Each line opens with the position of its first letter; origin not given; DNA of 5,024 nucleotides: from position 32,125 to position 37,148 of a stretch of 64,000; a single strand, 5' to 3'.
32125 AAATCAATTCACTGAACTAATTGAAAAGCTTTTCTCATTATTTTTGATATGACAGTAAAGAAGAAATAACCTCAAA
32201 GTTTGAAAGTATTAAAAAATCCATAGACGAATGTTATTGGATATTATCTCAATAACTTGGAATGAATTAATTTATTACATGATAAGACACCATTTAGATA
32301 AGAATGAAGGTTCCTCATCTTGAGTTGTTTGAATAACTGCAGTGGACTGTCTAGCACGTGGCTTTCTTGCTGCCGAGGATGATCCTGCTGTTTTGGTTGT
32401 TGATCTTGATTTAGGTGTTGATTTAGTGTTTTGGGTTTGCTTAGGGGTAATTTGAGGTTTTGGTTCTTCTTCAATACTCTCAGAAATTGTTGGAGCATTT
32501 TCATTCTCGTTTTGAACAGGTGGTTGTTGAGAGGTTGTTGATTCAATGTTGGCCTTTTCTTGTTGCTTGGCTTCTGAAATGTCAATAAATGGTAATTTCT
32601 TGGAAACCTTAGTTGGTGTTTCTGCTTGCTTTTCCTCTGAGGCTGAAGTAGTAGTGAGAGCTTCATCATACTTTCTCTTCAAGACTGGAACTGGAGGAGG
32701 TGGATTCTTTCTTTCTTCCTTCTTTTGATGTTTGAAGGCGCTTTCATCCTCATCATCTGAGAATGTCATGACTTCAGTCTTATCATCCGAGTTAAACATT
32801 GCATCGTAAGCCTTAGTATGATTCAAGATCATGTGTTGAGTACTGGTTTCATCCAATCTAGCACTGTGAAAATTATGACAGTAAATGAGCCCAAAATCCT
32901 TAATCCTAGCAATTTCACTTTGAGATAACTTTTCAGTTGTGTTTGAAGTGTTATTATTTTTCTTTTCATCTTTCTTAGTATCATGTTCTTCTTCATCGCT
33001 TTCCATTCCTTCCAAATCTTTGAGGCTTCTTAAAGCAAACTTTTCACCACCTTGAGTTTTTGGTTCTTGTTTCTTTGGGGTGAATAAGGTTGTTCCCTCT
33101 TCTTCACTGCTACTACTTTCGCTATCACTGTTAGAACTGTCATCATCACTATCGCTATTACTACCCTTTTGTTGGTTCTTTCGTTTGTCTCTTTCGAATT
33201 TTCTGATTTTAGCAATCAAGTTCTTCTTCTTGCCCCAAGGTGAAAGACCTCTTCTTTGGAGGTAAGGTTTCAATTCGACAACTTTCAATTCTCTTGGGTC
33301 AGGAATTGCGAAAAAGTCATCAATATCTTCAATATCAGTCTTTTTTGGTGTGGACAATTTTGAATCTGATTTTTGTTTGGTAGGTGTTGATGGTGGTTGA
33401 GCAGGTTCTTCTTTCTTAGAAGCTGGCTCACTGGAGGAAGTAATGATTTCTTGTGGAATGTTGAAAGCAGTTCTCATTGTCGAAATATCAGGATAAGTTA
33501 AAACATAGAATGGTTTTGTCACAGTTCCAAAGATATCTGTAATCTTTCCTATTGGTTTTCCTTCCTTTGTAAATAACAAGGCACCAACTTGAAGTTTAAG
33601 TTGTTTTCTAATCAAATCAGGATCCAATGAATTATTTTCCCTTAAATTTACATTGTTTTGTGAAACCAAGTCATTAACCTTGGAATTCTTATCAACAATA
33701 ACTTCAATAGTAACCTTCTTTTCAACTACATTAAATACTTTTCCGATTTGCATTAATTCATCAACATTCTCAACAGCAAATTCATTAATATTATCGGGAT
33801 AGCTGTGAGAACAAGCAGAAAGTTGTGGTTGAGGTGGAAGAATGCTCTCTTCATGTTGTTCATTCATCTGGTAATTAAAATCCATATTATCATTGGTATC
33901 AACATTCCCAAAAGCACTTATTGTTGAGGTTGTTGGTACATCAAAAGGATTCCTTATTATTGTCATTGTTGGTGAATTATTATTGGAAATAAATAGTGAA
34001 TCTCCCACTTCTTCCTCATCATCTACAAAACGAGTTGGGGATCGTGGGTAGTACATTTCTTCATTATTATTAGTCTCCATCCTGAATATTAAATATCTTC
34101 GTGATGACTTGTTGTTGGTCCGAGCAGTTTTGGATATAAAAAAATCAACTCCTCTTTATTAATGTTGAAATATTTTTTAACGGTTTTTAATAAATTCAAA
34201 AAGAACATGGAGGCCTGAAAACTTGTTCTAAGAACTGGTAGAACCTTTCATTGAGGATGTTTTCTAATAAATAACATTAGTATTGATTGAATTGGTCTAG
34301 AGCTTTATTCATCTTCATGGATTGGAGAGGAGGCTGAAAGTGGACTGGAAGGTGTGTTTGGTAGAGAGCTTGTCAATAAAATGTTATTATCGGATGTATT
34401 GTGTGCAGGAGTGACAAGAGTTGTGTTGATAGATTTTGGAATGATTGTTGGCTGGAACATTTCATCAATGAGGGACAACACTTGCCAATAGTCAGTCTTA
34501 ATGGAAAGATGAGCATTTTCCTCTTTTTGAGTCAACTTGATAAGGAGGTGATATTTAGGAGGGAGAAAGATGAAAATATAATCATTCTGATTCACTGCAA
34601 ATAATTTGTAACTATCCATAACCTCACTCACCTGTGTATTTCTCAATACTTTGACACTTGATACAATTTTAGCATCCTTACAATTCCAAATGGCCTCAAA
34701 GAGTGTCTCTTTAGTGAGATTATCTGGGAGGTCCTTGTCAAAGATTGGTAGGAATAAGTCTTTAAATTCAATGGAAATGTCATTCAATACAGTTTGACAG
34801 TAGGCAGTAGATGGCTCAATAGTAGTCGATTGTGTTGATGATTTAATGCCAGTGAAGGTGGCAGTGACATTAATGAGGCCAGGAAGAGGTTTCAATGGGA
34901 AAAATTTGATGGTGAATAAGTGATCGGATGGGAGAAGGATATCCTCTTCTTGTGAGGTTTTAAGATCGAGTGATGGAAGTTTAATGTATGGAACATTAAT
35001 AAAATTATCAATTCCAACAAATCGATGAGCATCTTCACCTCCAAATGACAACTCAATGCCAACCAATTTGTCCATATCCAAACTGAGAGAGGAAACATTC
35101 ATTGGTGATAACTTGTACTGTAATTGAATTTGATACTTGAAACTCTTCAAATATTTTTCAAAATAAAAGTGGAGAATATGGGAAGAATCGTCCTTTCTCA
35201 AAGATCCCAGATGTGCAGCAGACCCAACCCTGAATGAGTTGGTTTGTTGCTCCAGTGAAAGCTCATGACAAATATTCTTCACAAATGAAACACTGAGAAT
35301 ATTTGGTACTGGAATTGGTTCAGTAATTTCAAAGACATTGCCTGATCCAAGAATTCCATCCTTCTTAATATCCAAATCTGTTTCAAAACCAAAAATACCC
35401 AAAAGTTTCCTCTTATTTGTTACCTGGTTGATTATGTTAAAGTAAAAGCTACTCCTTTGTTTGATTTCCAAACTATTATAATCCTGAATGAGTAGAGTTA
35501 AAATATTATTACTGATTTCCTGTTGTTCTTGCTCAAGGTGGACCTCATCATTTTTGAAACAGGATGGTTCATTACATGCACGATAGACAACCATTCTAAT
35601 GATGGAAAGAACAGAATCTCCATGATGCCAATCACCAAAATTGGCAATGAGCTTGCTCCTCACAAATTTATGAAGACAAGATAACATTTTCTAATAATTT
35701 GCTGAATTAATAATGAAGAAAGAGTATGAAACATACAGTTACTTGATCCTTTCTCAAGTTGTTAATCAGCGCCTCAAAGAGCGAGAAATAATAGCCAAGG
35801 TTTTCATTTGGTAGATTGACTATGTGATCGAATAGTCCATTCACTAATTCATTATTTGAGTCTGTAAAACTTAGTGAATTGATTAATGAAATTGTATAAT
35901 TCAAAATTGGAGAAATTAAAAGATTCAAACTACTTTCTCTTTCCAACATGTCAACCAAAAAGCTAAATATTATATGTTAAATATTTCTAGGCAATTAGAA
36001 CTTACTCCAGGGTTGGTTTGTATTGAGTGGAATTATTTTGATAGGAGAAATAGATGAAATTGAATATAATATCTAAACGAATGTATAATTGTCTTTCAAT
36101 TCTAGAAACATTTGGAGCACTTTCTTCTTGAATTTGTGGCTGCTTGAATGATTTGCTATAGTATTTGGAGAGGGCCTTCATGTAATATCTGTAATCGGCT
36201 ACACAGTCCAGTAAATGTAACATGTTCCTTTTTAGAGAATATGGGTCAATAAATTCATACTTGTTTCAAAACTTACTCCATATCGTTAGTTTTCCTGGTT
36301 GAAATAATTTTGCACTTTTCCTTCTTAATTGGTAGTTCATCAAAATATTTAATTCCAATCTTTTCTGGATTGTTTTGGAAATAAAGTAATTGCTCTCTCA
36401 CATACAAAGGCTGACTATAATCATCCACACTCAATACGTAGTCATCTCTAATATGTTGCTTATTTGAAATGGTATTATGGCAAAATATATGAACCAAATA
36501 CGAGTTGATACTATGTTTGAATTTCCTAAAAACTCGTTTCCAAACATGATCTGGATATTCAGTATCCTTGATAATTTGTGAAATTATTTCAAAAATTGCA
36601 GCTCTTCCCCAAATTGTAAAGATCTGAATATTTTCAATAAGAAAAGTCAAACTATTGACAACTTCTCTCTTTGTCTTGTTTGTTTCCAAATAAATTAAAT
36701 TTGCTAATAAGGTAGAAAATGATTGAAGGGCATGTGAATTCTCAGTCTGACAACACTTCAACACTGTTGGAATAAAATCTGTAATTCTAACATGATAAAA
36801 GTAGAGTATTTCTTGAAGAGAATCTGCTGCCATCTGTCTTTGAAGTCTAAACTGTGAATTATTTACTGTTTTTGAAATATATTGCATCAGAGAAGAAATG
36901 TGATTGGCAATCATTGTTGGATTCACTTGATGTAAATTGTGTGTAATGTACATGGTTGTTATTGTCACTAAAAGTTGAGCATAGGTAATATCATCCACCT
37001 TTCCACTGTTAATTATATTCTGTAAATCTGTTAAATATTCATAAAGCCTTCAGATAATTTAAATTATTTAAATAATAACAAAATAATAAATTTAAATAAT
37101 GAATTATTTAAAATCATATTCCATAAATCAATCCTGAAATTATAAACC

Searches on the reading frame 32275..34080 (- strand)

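Call 6: search_protein_families(library=pfam, proteins=[window:32275-34080:-], max_evalue=0.001)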
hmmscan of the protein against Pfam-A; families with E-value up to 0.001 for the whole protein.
window:32275-34080:- (601 aa): 2 families
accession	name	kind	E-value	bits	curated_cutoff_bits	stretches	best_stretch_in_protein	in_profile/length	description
PF04410.20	Gar1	-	2.4e-08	34.1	29.3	1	162-200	27-65/92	Gar1/Naf1 RNA binding region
PF02037.33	SAP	-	8.8e-07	28.8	23.9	1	264-297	4-37/37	SAP domain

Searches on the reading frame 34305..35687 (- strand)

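Call 5: search_protein_families(library=pfam, proteins=[window:34305-35687:-], max_evalue=0.001)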
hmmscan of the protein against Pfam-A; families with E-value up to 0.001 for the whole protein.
window:34305-35687:- (460 aa): 2 families
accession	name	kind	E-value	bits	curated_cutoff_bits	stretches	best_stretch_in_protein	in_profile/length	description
PF21590.2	AP5B1_C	-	1.1e-10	42.6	21.9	1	329-410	2-91/95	AP5B1, C-terminal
PF21588.3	AP5B1_middle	-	0.00056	19.8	24.5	1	8-93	299-366/367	AP5B1, middle domain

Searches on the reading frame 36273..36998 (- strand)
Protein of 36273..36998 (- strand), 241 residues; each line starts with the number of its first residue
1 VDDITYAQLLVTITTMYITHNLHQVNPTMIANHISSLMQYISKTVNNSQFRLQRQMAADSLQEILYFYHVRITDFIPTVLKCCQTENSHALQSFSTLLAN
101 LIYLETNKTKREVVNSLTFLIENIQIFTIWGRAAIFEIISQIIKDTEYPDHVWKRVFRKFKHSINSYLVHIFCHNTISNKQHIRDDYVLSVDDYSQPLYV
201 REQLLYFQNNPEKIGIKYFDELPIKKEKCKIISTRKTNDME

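Call 10: search_protein_families(library=pfam, proteins=[window:36273-36998:-], max_evalue=0.001)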
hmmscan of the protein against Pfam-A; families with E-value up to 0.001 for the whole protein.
window:36273-36998:- (241 aa): 2 families
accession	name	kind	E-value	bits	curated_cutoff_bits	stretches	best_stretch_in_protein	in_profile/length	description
PF08064.18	UME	-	0.00084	19.6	23.2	0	30-88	2-63/102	UME (NUC010) domain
PF12717.13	Cnd1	-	0.0009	19.8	26.4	0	36-166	21-151/162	non-SMC mitotic condensation complex subunit 1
